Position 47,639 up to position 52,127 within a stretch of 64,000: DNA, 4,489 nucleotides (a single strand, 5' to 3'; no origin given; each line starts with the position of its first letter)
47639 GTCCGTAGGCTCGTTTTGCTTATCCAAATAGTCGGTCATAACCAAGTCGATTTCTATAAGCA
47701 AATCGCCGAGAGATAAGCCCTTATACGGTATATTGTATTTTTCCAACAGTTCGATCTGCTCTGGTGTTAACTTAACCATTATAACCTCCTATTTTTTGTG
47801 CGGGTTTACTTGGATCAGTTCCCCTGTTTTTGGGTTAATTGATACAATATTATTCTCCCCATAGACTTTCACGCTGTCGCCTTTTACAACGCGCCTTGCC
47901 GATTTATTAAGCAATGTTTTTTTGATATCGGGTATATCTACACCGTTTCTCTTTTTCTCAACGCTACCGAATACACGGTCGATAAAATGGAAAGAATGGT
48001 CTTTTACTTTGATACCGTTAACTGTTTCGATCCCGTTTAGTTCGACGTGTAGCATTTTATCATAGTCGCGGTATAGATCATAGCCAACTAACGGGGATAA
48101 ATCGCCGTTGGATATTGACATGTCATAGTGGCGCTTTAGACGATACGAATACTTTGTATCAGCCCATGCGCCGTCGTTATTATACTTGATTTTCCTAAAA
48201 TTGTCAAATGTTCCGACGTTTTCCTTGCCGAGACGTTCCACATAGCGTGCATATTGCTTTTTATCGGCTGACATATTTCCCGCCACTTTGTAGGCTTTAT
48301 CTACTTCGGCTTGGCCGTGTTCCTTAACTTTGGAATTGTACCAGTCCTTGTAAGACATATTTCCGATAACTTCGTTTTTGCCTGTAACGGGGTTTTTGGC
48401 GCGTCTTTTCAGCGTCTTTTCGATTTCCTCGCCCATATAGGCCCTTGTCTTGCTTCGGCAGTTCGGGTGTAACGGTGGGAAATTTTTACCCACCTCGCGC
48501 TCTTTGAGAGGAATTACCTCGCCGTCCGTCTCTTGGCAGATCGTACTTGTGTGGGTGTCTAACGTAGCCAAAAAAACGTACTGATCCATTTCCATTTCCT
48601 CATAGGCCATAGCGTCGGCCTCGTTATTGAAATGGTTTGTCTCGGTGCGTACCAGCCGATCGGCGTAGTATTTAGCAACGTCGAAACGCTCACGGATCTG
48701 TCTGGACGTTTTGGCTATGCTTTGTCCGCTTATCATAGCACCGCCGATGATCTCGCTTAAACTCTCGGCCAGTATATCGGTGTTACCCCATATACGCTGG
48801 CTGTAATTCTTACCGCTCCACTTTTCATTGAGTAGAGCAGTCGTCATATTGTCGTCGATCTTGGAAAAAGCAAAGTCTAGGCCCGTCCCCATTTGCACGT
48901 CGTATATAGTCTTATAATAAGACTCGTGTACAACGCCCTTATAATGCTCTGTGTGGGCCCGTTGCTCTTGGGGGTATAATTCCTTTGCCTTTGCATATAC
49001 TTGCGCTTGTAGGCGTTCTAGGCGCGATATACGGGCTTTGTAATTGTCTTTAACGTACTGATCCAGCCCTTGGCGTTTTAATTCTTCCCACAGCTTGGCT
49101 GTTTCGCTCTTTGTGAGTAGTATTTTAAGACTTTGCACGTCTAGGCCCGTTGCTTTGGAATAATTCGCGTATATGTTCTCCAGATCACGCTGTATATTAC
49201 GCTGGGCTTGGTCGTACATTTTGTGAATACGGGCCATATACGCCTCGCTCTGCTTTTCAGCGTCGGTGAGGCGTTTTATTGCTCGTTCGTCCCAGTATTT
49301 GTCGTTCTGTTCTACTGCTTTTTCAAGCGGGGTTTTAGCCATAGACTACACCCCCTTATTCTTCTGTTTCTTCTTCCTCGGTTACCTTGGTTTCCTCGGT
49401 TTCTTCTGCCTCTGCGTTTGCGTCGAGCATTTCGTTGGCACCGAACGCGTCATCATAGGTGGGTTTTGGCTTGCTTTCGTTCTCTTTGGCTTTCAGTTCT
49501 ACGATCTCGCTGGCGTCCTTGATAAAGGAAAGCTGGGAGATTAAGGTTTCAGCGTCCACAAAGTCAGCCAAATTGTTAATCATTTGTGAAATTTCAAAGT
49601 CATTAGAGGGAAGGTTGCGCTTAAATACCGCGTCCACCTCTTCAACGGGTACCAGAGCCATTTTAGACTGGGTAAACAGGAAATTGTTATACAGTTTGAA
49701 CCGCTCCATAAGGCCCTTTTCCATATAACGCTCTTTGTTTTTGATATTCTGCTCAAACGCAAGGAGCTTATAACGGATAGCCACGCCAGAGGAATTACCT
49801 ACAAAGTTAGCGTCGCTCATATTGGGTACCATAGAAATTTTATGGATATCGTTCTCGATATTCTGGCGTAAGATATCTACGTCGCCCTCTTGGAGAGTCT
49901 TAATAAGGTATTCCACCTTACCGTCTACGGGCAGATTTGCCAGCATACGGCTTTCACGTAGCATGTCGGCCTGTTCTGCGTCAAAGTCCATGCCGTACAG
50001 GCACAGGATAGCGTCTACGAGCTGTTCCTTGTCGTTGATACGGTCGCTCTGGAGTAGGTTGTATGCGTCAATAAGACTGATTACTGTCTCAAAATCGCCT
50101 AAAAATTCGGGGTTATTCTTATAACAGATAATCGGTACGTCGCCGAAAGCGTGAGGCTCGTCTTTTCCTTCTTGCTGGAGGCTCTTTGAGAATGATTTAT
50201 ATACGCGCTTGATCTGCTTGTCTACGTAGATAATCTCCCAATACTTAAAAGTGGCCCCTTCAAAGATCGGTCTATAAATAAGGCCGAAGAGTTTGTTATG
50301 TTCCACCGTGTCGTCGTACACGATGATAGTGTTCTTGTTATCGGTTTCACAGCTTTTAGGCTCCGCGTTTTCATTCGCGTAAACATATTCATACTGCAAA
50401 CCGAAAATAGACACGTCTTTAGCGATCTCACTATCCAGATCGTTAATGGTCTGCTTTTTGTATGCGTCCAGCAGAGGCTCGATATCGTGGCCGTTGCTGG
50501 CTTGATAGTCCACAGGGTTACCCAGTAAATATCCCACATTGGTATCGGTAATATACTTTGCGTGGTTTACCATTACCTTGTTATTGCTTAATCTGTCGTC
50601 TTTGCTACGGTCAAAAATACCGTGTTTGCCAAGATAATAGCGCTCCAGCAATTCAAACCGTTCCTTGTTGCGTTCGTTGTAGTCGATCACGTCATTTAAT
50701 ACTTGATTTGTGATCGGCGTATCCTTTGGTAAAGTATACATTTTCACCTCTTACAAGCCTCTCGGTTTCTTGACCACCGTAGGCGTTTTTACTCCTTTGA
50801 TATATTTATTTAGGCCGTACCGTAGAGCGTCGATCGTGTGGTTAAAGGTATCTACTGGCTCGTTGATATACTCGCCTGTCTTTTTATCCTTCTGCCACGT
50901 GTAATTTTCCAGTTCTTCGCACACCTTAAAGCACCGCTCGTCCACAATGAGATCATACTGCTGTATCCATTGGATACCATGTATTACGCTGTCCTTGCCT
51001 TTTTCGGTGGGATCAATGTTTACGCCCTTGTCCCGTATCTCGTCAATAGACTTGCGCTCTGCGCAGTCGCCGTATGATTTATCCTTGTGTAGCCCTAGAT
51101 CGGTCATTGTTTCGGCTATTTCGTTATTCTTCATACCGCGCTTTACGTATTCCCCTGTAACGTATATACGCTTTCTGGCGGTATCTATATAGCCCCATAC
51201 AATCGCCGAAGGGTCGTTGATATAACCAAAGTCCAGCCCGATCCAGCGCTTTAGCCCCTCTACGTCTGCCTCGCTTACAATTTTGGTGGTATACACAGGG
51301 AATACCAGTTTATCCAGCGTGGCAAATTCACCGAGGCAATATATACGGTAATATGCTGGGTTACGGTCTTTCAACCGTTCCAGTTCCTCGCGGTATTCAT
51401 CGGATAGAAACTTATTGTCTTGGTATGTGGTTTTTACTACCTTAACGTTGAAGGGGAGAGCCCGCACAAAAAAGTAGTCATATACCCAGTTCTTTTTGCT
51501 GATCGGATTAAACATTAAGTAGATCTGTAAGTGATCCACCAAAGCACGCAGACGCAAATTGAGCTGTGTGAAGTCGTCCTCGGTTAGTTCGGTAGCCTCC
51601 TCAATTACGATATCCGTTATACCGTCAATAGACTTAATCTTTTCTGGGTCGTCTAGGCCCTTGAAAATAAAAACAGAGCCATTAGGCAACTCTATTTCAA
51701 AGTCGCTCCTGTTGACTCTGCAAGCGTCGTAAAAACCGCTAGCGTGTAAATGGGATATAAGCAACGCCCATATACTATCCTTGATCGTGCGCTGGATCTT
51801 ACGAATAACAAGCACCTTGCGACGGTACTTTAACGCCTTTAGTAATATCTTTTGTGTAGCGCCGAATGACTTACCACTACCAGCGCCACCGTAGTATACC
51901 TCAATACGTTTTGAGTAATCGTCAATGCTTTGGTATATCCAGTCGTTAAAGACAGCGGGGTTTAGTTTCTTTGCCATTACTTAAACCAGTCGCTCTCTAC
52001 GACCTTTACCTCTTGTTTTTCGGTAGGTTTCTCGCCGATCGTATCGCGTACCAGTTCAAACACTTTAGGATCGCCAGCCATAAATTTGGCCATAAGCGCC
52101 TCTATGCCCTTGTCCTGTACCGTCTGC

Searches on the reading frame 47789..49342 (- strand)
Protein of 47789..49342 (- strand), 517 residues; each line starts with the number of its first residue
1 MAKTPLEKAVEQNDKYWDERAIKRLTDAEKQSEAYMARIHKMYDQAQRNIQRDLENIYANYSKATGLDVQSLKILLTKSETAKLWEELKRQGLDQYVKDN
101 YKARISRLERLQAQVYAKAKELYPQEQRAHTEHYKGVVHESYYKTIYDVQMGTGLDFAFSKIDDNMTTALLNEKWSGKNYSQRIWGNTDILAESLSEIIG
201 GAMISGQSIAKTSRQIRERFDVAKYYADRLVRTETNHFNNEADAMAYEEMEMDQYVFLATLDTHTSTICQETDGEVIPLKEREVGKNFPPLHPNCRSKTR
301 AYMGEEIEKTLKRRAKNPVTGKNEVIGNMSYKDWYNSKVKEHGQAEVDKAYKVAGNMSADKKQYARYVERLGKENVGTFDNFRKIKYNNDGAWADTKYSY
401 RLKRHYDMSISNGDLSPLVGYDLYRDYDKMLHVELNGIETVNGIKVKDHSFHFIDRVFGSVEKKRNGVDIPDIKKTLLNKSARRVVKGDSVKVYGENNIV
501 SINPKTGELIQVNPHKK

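Call 75: search_protein_families(library=phrogs, proteins=[window:47789-49342:-], max_evalue=0.00001)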
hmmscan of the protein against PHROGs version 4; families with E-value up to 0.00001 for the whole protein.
window:47789-49342:- (517 aa): 14 families
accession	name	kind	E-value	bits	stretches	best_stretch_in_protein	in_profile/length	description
phrog_115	-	head and packaging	2.1e-98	332.2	1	8-427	16-407/665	minor head protein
phrog_2841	-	head and packaging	9.4e-85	286.6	1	12-357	2-362/525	minor head protein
phrog_595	-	head and packaging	5.4e-64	218.4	1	15-410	2-375/513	head maturation protease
phrog_4728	-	head and packaging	9.4e-58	197.4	1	12-436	2-417/591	head morphogenesis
phrog_7625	-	head and packaging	9.7e-37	128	1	69-344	40-295/504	head morphogenesis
phrog_6577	-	unknown function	1.1e-31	111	1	93-400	9-329/1066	-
phrog_19443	-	head and packaging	4.9e-30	105.5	1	16-375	2-341/579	minor head protein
phrog_241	-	head and packaging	1.5e-25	91.3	1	78-334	48-308/679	head morphogenesis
phrog_21033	-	unknown function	1.8e-17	64.8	1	246-410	6-167/265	-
phrog_1657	-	head and packaging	1.9e-10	41.6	1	22-339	5-334/337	head morphogenesis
phrog_21789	-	head and packaging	3.8e-09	35.8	1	220-310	179-268/1195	virion structural protein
phrog_3517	-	head and packaging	5.5e-08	33.5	1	203-324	213-348/371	head morphogenesis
phrog_2662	-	head and packaging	1.3e-07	31.6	1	29-296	475-702/717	portal protein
phrog_2468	-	head and packaging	5.3e-06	27.1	1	71-282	10-241/303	head morphogenesis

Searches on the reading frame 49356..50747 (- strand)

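Call 75: search_protein_families(library=phrogs, proteins=[window:49356-50747:-], max_evalue=0.00001)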
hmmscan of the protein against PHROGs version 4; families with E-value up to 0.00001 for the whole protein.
window:49356-50747:- (463 aa): 5 families
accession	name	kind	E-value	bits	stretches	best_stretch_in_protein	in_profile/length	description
phrog_64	-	head and packaging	4.1e-112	376.4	1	2-457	61-528/547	portal protein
phrog_9064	-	head and packaging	1.3e-30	107.7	1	217-425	2-209/228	portal protein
phrog_8065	-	unknown function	7.7e-24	85.6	1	14-131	43-163/165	-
phrog_8418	-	head and packaging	5.2e-21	76.2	1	325-460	2-136/136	portal protein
phrog_38065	-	head and packaging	4.9e-06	27.9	0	29-85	40-98/106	portal protein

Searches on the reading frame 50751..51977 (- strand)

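Call 75: search_protein_families(library=phrogs, proteins=[window:50751-51977:-], max_evalue=0.00001)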
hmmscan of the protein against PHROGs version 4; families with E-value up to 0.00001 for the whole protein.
window:50751-51977:- (408 aa): 7 families
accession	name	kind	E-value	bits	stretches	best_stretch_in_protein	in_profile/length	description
phrog_3717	-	head and packaging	1.5e-80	271.7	1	14-263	11-271/277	terminase large subunit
phrog_2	-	head and packaging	2.3e-61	209.6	1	8-402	262-603/807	terminase large subunit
phrog_6672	-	head and packaging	2.1e-44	151.6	1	268-401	4-138/145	terminase large subunit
phrog_5653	-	head and packaging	2.1e-41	142.9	1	222-398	7-186/199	terminase large subunit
phrog_979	-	head and packaging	1.6e-14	54.5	1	22-206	165-397/642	terminase large subunit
phrog_10250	-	head and packaging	1.7e-12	48.5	1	204-399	4-222/228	terminase large subunit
phrog_18557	-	head and packaging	2.7e-07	31.6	1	324-393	4-74/88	terminase large subunit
